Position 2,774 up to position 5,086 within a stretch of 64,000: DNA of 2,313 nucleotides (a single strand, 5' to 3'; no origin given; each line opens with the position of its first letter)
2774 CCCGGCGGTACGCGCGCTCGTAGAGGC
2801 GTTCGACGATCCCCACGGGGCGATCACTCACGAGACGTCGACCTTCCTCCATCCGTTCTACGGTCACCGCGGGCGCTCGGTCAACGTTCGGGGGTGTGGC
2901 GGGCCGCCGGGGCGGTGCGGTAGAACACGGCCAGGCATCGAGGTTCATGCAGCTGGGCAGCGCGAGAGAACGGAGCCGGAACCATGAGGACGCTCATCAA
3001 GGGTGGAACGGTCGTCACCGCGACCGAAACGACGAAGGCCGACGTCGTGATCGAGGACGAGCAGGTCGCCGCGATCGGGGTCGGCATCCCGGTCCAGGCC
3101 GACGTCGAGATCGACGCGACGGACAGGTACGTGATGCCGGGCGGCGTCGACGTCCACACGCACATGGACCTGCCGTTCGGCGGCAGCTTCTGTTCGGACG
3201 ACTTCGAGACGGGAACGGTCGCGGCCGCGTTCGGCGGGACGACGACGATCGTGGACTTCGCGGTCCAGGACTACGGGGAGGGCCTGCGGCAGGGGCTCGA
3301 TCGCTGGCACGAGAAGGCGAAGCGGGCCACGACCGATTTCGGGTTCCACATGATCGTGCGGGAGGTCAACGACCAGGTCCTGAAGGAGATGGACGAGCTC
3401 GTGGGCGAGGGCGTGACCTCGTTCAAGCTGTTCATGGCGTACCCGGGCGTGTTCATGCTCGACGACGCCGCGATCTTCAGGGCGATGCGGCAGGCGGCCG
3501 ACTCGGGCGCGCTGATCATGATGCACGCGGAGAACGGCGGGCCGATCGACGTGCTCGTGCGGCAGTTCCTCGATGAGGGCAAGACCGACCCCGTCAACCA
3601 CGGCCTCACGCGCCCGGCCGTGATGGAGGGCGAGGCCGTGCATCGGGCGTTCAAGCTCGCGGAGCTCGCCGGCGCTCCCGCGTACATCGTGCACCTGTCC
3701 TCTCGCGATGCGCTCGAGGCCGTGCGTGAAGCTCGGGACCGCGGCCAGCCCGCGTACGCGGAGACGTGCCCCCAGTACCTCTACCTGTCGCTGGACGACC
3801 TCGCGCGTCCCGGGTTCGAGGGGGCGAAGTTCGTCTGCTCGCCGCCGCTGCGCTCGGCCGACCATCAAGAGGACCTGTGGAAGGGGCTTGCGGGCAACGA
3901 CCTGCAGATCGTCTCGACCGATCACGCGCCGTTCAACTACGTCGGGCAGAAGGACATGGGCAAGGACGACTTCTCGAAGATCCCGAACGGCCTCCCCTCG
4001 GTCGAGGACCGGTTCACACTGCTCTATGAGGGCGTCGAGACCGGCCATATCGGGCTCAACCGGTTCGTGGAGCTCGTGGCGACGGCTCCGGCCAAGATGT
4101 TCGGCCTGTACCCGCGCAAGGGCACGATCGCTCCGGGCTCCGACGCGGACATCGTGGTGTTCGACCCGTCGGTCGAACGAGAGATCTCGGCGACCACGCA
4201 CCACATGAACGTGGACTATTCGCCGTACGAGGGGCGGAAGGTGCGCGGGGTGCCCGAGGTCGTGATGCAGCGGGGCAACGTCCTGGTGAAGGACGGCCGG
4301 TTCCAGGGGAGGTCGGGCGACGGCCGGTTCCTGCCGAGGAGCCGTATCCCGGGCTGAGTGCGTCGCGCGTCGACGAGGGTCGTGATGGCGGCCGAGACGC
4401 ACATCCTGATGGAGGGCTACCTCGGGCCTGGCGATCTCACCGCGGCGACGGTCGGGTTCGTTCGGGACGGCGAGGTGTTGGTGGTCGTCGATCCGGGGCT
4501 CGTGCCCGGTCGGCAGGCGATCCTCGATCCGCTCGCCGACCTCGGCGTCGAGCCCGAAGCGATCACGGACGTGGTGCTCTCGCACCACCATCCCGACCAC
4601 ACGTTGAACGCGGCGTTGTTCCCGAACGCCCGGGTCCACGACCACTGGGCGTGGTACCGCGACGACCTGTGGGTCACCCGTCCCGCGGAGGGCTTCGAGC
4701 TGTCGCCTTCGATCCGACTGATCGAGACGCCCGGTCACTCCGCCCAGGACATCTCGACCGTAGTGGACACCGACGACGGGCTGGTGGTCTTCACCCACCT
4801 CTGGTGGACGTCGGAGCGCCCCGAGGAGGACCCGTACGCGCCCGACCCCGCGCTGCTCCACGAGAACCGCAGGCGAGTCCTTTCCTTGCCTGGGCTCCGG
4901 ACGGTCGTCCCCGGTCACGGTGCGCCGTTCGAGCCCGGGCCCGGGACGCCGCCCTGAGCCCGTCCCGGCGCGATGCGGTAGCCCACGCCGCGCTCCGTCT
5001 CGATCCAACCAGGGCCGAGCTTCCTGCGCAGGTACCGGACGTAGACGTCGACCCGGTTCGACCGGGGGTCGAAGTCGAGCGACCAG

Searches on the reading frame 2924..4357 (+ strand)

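Call 53: search_protein_families(library=pfam, proteins=[window:2924-4357:+])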
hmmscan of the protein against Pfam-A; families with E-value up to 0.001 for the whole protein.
window:2924-4357:+ (477 aa): 2 families
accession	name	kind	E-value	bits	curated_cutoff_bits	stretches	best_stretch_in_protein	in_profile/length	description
PF01979.26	Amidohydro_1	-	2.7e-23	83.2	25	1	69-453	1-344/345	Amidohydrolase family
PF07969.17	Amidohydro_3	-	1.1e-13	52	29.7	2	379-418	410-449/472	Amidohydrolase family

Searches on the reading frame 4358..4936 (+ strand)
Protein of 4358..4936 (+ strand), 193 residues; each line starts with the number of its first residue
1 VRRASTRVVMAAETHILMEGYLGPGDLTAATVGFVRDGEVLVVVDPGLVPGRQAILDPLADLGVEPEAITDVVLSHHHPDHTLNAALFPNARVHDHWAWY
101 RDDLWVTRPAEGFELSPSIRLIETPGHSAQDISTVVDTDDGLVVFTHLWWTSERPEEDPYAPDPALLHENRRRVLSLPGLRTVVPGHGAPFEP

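Call 53: search_protein_families(library=pfam, proteins=[window:4358-4936:+])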
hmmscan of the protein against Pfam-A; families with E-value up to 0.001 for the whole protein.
window:4358-4936:+ (193 aa): 1 family
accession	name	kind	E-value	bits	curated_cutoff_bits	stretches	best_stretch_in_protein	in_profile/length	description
PF00753.33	Lactamase_B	-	3.8e-13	50.3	22.7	1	29-121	5-96/196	Metallo-beta-lactamase superfamily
